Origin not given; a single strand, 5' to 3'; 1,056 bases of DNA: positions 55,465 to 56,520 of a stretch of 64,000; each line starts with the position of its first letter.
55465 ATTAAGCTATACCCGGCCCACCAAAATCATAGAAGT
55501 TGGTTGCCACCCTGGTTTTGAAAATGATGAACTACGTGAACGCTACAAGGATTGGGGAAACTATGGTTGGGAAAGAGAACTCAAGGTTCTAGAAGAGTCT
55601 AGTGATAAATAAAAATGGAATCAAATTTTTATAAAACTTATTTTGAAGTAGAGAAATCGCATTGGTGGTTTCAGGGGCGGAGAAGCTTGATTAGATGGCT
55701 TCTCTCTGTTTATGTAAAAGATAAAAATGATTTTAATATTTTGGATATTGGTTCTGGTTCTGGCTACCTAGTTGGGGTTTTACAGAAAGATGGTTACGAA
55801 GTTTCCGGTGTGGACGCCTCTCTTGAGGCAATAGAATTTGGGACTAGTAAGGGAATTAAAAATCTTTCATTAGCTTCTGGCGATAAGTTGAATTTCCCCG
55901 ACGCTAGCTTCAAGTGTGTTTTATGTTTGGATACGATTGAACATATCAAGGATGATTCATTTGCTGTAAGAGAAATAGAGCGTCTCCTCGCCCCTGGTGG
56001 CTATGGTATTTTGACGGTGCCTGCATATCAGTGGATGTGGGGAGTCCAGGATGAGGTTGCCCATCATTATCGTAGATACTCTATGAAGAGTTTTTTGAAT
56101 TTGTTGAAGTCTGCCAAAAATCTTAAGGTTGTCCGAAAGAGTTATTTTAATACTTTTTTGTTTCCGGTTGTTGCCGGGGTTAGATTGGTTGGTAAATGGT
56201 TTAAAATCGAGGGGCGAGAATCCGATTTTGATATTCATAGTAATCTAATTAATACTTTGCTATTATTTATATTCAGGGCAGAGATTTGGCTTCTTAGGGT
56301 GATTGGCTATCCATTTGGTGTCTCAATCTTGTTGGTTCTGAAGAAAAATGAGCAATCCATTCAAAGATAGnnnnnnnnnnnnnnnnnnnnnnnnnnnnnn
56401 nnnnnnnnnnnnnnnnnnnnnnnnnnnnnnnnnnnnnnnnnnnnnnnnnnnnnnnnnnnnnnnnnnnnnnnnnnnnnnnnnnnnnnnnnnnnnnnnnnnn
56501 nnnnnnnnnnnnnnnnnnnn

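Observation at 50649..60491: B12-radical SAM enzyme and TylCIII-like sugar C-methyltransferase inside the glycan locus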

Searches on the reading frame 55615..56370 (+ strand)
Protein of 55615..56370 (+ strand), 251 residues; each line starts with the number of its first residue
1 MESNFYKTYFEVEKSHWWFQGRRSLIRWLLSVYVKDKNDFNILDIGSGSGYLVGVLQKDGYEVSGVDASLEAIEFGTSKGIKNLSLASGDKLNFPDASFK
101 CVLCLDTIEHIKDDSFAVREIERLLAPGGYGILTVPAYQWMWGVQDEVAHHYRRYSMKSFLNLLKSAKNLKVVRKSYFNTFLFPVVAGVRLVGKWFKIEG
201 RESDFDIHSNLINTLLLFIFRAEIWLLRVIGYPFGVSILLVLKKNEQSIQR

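Call 5: search_protein_families(library=pfam, proteins=[window:55615-56370:+], max_evalue=0.01)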
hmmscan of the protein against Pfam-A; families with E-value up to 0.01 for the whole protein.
window:55615-56370:+ (251 aa): 10 families
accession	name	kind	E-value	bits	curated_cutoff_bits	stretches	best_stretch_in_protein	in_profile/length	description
PF08241.18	Methyltransf_11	-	3.4e-18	66.5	21.2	1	43-132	1-94/95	Methyltransferase domain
PF13489.12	Methyltransf_23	-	1.9e-15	57.4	27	1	22-165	6-155/164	Methyltransferase domain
PF13649.12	Methyltransf_25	-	1e-13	52.2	27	1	42-129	1-97/97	Methyltransferase domain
PF13847.12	Methyltransf_31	-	1.2e-11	44.9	27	1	38-144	3-114/145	Methyltransferase domain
PF08242.18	Methyltransf_12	-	1e-09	39.4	30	1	43-129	1-96/98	Methyltransferase domain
PF03141.22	Methyltransf_29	-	6.8e-07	28.7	23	1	34-144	113-224/506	Putative S-adenosyl-L-methionine-dependent methyltransferase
PF07021.18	MetW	-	9.1e-05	22.6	21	1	41-139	16-113/193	Methionine biosynthesis protein MetW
PF01209.24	Ubie_methyltran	-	0.0012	18.6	20.1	1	34-130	43-148/233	ubiE/COQ5 methyltransferase family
PF13679.12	Methyltransf_32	-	0.0029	18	27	1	26-74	13-67/143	Methyltransferase domain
PF07757.19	AdoMet_MTase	-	0.0069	17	27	0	35-68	58-91/115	Predicted AdoMet-dependent methyltransferase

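Call 6: search_protein_families(library=ncbifam, proteins=[window:55615-56370:+], max_evalue=0.01)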
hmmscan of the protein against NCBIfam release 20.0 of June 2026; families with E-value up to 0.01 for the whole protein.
window:55615-56370:+ (251 aa): 31 families (the best 25 are shown)
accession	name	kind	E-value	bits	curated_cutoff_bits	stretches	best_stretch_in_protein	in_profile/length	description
NF045667.1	MTase_DVU1556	equivalog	2.6e-14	53.2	155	1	37-133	21-119/213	DVU_1556 family methyltransferase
TIGR01983.1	UbiG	equivalog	4.1e-10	39.4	102.95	1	36-134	47-152/228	bifunctional 2-polyprenyl-6-hydroxyphenol methylase/3-demethylubiquinol 3-O-methyltransferase UbiG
TIGR01934.1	MenG_MenH_UbiE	subfamily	1.7e-07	30.7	158.35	1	35-161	36-168/223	ubiquinone/menaquinone biosynthesis methyltransferase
TIGR02072.1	BioC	equivalog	2.5e-07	30.8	184.95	1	29-171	27-175/244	malonyl-ACP O-methyltransferase BioC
TIGR02021.1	BchM-ChlM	equivalog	3e-07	30.1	158.9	1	20-117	35-137/218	magnesium protoporphyrin IX methyltransferase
NF001241.0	PRK00216.1-2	equivalog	3.3e-07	30.2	327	1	27-161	40-171/231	demethylmenaquinone methyltransferase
NF001244.0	PRK00216.1-5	equivalog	1.4e-06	27.8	216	1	22-130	37-150/236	bifunctional demethylmenaquinone methyltransferase/2-methoxy-6-polyprenyl-1,4-benzoquinol methylase UbiE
NF041537.1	ArsM_AhpD_UU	exception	1.4e-06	27.4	510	1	41-133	79-180/345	arsenite methyltransferase/AhpD domain selenoprotein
NF041536.1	ArsM_DUF2284_UU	exception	1.4e-06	26.9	575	1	41-132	79-179/459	arsenite methyltransferase/DUF2284 domain selenoprotein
TIGR02081.1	metW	equivalog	8.4e-06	25.5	189.5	1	40-151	15-124/194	methionine biosynthesis protein MetW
NF008300.0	PRK11088.1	equivalog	1.5e-05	24.7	303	1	30-155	78-201/272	23S rRNA (guanine(745)-N(1))-methyltransferase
NF043040.1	corrin_prot_MT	hypoth_equivalog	2e-05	24.1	180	1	38-130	41-144/216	corrinoid protein-associated methyltransferase CpaM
NF052510.1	methyltran_MpqE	exception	3.3e-05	23.4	335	1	34-132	42-150/234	methyl-plastoquinone biosynthesis methyltransferase MpqE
NF045825.1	FAmtase_mtf2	equivalog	9.1e-05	21.8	400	1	46-132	70-157/248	fatty-acid O-methyltransferase Mtf2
NF001240.0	PRK00216.1-1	equivalog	0.00025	20.2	378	1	80-158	112-189/251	bifunctional demethylmenaquinone methyltransferase/2-methoxy-6-polyprenyl-1,4-benzoquinol methylase UbiE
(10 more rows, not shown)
